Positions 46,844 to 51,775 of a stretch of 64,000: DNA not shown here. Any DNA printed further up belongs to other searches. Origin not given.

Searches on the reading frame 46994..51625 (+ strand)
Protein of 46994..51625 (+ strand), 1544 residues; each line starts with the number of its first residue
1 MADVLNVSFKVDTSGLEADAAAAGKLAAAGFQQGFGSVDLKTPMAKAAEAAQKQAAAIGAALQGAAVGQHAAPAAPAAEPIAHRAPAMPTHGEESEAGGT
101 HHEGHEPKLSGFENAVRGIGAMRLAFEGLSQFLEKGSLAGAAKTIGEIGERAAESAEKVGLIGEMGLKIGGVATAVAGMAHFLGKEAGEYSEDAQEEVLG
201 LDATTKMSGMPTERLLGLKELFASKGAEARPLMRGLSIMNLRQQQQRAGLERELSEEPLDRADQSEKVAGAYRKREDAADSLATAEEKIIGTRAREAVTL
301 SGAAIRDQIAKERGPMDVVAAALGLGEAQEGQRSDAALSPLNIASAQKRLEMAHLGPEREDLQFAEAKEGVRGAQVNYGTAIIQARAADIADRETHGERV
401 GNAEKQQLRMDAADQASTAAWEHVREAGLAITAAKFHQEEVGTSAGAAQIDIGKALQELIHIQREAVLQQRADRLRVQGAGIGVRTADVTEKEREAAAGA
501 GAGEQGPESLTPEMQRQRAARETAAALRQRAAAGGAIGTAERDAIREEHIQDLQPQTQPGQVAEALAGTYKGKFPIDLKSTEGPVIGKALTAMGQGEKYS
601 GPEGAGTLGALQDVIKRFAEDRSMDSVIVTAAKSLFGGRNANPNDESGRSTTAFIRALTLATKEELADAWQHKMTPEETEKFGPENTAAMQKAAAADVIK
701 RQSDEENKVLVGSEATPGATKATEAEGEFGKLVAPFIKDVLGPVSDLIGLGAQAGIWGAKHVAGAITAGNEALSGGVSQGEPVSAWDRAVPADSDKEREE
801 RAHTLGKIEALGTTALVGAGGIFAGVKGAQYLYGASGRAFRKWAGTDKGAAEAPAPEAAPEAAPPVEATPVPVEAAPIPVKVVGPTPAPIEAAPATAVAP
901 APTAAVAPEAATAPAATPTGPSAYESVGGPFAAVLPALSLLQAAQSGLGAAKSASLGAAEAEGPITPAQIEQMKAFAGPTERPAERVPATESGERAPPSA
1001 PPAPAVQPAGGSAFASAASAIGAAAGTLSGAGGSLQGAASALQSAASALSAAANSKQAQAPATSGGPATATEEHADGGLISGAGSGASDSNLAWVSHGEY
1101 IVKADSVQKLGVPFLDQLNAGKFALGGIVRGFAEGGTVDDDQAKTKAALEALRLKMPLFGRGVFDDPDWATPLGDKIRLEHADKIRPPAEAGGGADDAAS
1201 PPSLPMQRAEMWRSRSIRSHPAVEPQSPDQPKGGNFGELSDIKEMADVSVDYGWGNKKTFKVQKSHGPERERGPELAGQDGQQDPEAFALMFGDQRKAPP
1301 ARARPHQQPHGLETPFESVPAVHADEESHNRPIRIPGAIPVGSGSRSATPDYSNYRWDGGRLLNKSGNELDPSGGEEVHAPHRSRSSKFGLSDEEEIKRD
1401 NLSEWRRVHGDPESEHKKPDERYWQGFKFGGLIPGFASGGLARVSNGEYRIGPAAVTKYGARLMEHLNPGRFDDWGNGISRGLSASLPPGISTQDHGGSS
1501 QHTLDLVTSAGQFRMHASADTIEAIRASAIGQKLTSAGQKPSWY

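Call 16: search_protein_families(library=phrogs, proteins=[window:46994-51625:+], max_evalue=0.001)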
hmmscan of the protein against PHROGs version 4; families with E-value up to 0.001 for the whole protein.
window:46994-51625:+ (1544 aa): 1 family
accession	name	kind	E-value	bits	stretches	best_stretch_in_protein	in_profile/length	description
phrog_3547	-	tail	1.5e-18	67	2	1073-1294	965-1141/1767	tail length tape measure protein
